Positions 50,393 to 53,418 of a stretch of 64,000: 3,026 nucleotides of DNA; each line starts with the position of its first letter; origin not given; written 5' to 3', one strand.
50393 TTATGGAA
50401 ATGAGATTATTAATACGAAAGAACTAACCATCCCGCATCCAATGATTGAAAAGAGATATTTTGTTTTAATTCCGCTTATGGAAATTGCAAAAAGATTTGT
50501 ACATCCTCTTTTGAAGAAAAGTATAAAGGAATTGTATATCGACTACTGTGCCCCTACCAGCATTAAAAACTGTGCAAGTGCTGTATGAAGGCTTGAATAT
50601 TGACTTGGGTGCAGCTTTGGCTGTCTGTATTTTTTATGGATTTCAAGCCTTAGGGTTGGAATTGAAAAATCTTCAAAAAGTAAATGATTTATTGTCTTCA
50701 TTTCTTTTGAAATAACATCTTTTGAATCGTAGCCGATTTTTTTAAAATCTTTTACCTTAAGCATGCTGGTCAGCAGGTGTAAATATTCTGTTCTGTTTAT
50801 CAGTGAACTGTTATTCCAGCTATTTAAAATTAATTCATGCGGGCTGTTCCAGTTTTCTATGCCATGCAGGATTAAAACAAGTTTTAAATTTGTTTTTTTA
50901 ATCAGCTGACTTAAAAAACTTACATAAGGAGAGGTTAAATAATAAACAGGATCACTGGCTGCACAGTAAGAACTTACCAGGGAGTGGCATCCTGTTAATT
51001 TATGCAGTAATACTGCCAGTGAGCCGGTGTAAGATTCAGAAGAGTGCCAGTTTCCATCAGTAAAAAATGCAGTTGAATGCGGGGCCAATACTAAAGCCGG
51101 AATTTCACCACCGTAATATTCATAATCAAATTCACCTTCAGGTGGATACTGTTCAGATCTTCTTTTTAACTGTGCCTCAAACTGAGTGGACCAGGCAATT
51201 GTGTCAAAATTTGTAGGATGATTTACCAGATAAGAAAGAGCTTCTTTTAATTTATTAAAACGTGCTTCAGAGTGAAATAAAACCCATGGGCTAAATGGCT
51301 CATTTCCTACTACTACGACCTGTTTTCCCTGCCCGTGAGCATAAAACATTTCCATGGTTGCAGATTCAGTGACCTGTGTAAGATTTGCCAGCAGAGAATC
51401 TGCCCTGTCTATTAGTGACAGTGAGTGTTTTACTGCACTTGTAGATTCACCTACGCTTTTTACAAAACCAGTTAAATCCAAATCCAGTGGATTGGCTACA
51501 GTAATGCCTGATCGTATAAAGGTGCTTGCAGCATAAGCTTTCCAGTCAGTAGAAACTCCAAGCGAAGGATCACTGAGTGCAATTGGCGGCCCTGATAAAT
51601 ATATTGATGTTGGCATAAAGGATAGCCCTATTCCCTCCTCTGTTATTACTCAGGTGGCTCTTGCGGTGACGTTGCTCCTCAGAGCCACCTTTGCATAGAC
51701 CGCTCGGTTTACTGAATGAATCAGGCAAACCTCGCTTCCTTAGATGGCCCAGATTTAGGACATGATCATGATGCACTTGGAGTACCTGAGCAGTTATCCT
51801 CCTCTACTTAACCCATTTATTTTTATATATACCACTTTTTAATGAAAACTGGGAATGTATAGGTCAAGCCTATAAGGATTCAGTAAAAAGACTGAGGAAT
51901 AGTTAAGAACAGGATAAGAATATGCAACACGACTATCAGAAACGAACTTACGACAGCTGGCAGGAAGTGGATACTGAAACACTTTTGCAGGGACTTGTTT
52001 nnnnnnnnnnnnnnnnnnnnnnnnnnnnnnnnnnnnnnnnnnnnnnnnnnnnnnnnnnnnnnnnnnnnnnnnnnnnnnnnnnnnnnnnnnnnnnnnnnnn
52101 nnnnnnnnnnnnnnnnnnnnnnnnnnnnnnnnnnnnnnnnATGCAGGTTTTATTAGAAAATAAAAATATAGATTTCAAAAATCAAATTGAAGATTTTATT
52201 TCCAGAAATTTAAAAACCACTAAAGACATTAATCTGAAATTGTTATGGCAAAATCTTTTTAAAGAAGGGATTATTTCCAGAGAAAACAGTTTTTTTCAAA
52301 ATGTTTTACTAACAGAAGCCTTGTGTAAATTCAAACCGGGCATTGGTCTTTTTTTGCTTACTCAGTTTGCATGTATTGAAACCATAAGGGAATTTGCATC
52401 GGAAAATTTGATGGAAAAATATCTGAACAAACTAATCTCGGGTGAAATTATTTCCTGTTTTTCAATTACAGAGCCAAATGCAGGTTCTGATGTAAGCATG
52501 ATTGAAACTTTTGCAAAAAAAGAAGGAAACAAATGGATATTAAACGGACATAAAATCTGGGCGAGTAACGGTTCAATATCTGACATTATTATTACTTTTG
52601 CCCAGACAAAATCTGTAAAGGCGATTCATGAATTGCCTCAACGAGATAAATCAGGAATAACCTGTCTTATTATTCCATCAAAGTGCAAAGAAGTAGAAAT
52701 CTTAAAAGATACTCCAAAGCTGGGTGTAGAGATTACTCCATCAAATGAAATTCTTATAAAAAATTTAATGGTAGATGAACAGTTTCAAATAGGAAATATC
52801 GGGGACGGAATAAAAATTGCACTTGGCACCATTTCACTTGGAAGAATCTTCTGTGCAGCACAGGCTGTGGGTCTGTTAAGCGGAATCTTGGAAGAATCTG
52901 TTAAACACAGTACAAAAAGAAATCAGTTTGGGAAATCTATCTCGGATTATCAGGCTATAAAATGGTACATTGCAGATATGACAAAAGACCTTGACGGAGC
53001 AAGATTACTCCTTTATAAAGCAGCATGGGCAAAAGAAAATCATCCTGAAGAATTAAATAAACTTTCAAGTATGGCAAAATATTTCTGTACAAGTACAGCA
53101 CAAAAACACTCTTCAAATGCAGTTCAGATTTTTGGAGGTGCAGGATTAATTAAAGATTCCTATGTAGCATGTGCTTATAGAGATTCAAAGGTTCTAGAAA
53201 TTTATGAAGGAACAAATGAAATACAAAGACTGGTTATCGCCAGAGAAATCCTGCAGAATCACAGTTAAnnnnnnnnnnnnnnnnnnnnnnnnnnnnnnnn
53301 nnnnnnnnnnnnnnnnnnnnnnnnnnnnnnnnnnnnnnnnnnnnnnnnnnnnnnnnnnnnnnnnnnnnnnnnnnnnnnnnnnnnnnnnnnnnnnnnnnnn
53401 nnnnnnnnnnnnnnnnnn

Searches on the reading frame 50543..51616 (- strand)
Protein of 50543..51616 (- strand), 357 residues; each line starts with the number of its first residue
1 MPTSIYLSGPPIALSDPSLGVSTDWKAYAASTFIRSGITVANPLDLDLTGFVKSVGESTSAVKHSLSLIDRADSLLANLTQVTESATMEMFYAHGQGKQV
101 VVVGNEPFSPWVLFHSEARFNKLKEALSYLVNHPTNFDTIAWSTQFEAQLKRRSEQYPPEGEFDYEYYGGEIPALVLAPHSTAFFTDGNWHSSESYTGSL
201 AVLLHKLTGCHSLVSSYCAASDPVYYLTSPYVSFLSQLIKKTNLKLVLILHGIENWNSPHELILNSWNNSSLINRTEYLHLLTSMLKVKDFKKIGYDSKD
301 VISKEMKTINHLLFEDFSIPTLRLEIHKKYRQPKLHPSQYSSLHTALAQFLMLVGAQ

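Call 61: find_homologous_proteins(query=window:50543-51616:-)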
Query window:50543-51616:- (357 aa): 58 proteins with E <= 0.001 among 1875 candidates.
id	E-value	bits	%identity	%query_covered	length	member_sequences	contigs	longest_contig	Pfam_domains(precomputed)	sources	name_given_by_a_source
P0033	6.4e-223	757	94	100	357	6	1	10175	PF15891.12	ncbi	-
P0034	6.5e-217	737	90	100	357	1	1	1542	PF15891.12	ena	-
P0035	2.9e-212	722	87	100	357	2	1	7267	PF15891.12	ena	-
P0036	2.6e-210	716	87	100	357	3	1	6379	PF15891.12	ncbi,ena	-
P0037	3.9e-204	695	84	100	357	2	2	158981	PF15891.12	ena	-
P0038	3.5e-202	689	83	100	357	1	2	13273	PF15891.12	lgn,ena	-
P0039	2.8e-189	646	79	100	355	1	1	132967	PF15891.12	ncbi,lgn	-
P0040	7.1e-185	632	76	100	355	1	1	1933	PF15891.12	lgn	-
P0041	1.3e-177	608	74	100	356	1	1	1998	PF15891.12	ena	-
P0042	2.3e-177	607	75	100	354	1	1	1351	PF15891.12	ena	-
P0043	1.9e-176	604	72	100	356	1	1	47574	PF15891.12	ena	-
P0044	5.2e-176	603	73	100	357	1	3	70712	PF15891.12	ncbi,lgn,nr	ncbi:MAG: hypothetical protein HYY52_07630 [Candidatus Melainabacteria bacterium]|nr:hypothetical pr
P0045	2.5e-175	601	71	100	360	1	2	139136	PF15891.12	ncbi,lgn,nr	ncbi:MAG: hypothetical protein HY094_02415 [Candidatus Melainabacteria bacterium]|nr:hypothetical pr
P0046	4.9e-175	600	73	100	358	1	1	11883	PF15891.12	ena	-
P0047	1.0e-174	599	72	99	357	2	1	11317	PF15891.12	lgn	-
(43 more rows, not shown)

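Call 62: find_encoding_contigs(protein=P0033, flank=10000, max_places=3)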
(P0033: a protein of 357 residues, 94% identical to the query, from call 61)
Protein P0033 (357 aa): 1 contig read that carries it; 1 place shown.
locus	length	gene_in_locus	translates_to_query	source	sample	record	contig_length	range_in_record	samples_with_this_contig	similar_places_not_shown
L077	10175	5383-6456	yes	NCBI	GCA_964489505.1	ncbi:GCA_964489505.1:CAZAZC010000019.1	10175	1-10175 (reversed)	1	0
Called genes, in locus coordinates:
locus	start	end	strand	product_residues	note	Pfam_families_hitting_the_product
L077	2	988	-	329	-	?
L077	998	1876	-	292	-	PF03746:LamB_YcsF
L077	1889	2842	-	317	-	PF01946:Thi4 (faint), PF03486:HI0933_like (faint), PF07992:Pyr_redox_2, PF00890:FAD_binding_2 (faint), PF01266:DAO (faint), PF13738:Pyr_redox_3, PF00070:Pyr_redox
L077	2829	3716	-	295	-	PF01882:DUF58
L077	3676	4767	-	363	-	PF02771:Acyl-CoA_dh_N (weak), PF02770:Acyl-CoA_dh_M, PF00441:Acyl-CoA_dh_1, PF08028:Acyl-CoA_dh_2, PF22924:ACOX_C_alpha1 (weak)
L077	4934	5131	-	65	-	-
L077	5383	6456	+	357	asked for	PF15891:Nuc_deoxyri_tr2 (weak)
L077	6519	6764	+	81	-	-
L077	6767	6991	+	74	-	PF07927:HicA_toxin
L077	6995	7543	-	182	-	PF01288:HPPK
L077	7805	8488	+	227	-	-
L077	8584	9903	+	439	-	-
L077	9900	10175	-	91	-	?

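Call 63: find_encoding_contigs(protein=P0035, flank=10000, max_places=3)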
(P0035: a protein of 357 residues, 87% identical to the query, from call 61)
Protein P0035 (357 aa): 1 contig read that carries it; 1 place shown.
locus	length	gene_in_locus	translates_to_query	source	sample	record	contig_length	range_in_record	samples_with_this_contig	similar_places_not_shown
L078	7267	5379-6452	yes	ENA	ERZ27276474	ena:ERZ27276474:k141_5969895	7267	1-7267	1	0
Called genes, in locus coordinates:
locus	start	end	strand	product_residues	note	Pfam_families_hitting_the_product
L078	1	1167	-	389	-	?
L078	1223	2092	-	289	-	PF03746:LamB_YcsF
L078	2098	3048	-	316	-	PF00890:FAD_binding_2 (weak), PF01266:DAO (faint), PF01946:Thi4 (weak), PF03486:HI0933_like (faint), PF07992:Pyr_redox_2, PF12831:FAD_oxidored (weak), PF13738:Pyr_redox_3, PF00070:Pyr_redox, +1 more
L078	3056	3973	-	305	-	PF01882:DUF58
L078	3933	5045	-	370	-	PF02770:Acyl-CoA_dh_M, PF00441:Acyl-CoA_dh_1, PF22924:ACOX_C_alpha1 (weak), PF08028:Acyl-CoA_dh_2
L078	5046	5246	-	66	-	-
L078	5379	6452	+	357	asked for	PF15891:Nuc_deoxyri_tr2 (weak)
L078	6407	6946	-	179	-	PF01288:HPPK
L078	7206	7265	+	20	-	?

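Call 64: find_encoding_contigs(protein=P0037, flank=10000, max_places=3)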
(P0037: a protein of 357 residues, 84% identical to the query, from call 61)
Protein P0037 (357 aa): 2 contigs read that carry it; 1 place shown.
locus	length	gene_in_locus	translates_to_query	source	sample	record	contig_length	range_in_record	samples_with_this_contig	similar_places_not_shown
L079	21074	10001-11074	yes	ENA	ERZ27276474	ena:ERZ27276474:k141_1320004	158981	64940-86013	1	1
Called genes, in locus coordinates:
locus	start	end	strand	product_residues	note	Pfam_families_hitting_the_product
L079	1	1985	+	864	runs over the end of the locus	PF01624:MutS_I, PF05188:MutS_II, PF05192:MutS_III, PF05190:MutS_IV, PF00488:MutS_V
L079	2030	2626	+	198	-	-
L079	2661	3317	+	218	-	-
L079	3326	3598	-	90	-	-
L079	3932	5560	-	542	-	PF01935:DUF87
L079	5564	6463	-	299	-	PF03746:LamB_YcsF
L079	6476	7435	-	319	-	PF00890:FAD_binding_2 (weak), PF01266:DAO (faint), PF01946:Thi4 (weak), PF03486:HI0933_like (faint), PF07992:Pyr_redox_2, PF12831:FAD_oxidored (weak), PF13738:Pyr_redox_3, PF00070:Pyr_redox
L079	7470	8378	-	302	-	PF01882:DUF58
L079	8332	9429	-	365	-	PF02770:Acyl-CoA_dh_M, PF00441:Acyl-CoA_dh_1, PF08028:Acyl-CoA_dh_2, PF22924:ACOX_C_alpha1 (faint)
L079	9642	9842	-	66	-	-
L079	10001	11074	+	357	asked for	PF15891:Nuc_deoxyri_tr2 (weak)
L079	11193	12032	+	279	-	-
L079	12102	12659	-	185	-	PF01288:HPPK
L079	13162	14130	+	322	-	-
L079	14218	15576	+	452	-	-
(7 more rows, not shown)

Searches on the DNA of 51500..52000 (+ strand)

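Call 8: search_rna_families(source=window, start=51500, end=52000, threshold=evalue, max_evalue=10, show_alignments=3)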
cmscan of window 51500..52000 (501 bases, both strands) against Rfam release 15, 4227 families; matches with E-value up to 10: 3.
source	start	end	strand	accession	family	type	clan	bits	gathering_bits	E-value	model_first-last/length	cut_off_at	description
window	51794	51910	-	RF02792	sRNA162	Gene; antisense;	-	14.3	78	5.6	1-190/190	no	Archaeal Small RNA 162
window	51638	51702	+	RF00858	mir-306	Gene; miRNA;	-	13.2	52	8.2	1-81/81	no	mir-306 microRNA precursor family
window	51965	51983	-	RF01072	TMV_UPD-PK3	Cis-reg;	-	10.7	34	7.8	1-19/31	no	Pseudoknot of upstream pseudoknot domain (UPD) of the 3'UTR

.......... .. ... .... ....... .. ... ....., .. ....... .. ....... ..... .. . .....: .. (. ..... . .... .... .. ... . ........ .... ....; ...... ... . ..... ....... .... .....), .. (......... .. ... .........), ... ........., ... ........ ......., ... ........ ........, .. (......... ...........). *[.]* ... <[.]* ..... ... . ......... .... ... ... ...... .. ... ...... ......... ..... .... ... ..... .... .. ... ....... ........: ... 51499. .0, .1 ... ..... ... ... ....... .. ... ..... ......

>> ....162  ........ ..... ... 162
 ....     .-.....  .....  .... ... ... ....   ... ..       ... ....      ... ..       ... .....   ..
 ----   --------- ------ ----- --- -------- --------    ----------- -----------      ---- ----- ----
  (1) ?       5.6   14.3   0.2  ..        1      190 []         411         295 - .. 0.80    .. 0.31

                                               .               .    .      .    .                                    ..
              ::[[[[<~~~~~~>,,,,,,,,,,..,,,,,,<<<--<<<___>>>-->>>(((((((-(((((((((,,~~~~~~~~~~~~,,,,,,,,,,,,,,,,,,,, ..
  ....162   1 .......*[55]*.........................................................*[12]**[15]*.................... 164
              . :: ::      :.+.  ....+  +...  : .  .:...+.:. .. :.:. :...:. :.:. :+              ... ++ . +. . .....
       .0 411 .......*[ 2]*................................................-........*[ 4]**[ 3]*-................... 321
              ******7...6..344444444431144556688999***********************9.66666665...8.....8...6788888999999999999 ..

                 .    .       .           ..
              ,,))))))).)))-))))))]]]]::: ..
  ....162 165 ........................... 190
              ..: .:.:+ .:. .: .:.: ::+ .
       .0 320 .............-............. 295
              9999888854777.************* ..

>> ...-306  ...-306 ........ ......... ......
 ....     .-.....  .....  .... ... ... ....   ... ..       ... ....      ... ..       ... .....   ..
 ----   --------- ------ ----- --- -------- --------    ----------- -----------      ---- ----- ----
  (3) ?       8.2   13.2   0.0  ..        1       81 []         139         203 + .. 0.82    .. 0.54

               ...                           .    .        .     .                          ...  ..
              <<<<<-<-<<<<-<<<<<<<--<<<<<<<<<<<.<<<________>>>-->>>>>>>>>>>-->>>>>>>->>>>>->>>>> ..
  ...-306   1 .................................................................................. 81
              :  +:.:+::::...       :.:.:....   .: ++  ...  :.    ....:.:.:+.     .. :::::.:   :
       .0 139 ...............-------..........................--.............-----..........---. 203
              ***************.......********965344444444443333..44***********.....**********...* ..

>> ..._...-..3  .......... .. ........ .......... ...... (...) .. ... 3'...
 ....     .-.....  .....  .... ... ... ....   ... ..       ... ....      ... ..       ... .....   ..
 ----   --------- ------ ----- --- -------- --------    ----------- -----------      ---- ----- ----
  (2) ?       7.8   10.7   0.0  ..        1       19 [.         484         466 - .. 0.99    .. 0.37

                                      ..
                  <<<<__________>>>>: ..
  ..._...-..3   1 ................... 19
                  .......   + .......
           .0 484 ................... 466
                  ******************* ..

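Call 82: search_dna_similar(query=window:51642-51797:+, collection=plasmids, mode=distant, max_rows=5)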
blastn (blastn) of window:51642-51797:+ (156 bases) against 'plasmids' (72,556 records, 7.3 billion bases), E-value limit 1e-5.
No match.

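Call 83: search_dna_similar(query=window:51642-51797:+, collection=phages, mode=distant, max_rows=5)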
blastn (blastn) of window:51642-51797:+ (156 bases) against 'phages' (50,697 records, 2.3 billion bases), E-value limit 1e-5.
No match.

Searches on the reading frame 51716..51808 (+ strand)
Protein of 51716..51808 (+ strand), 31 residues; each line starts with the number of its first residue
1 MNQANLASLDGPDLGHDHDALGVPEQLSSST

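Call 55: search_protein_representatives(protein=window:51716-51808:+)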
Query: 31 residues. Proteins with E-value up to 0.001 (for the whole library): 2; up to 1e-10: 1; up to 1e-30: 0. The best 2 are listed.
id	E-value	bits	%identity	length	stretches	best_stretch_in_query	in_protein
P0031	5.7e-13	61.2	100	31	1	1-31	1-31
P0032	2.1e-07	44.6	88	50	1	2-27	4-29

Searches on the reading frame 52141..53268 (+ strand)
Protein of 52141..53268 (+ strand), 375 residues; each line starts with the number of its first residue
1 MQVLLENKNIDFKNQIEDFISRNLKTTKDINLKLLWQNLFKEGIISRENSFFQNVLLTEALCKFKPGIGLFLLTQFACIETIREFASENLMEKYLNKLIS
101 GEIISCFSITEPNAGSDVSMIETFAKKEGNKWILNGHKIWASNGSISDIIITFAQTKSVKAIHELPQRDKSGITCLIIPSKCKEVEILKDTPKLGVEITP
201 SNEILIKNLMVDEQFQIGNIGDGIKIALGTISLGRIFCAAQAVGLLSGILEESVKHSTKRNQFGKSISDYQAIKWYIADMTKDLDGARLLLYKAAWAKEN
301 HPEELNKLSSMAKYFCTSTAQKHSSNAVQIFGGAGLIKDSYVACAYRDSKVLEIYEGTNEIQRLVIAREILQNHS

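Call 18: find_encoding_contigs(protein=window:52141-53268:+, flank=3000, max_places=10)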
Protein window:52141-53268:+ (375 aa): 16 contigs read that carry it; 6 places shown.
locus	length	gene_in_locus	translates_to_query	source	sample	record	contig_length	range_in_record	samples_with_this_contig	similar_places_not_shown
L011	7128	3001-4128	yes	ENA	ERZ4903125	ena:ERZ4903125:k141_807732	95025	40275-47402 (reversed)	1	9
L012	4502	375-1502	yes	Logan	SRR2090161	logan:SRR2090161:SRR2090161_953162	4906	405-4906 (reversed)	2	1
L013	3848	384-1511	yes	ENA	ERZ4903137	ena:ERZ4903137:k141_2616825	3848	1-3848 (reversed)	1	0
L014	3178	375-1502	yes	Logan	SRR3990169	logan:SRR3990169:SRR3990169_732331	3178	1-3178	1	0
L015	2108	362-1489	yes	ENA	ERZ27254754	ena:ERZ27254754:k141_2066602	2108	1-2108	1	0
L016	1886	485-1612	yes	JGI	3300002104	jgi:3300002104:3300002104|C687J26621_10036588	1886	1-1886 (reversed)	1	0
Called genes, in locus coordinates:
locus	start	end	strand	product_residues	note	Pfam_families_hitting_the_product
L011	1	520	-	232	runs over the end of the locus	-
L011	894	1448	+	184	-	PF01288:HPPK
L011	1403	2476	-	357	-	PF15891:Nuc_deoxyri_tr2 (weak)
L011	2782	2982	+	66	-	-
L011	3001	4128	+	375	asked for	PF02770:Acyl-CoA_dh_M, PF00441:Acyl-CoA_dh_1, PF08028:Acyl-CoA_dh_2, PF22924:ACOX_C_alpha1 (weak)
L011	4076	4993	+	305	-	PF01882:DUF58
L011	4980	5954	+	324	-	PF00890:FAD_binding_2 (faint), PF01266:DAO (faint), PF01946:Thi4 (faint), PF03486:HI0933_like (faint), PF07992:Pyr_redox_2, PF13738:Pyr_redox_3, PF00070:Pyr_redox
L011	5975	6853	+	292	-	PF03746:LamB_YcsF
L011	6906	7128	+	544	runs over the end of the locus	PF01935:DUF87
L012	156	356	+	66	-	-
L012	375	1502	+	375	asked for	PF02770:Acyl-CoA_dh_M, PF00441:Acyl-CoA_dh_1, PF08028:Acyl-CoA_dh_2, PF22924:ACOX_C_alpha1 (weak)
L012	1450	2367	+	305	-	PF01882:DUF58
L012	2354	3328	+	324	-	PF00890:FAD_binding_2 (faint), PF01266:DAO (faint), PF01946:Thi4 (faint), PF03486:HI0933_like (faint), PF07992:Pyr_redox_2, PF13738:Pyr_redox_3, PF00070:Pyr_redox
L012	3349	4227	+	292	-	PF03746:LamB_YcsF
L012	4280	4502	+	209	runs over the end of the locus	?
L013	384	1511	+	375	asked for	PF02770:Acyl-CoA_dh_M, PF00441:Acyl-CoA_dh_1, PF08028:Acyl-CoA_dh_2, PF22924:ACOX_C_alpha1 (weak)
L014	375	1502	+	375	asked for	PF02770:Acyl-CoA_dh_M, PF00441:Acyl-CoA_dh_1, PF08028:Acyl-CoA_dh_2, PF22924:ACOX_C_alpha1 (weak)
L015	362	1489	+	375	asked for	PF02770:Acyl-CoA_dh_M, PF00441:Acyl-CoA_dh_1, PF08028:Acyl-CoA_dh_2, PF22924:ACOX_C_alpha1 (weak)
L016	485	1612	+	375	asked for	PF02770:Acyl-CoA_dh_M, PF00441:Acyl-CoA_dh_1, PF08028:Acyl-CoA_dh_2, PF22924:ACOX_C_alpha1 (weak)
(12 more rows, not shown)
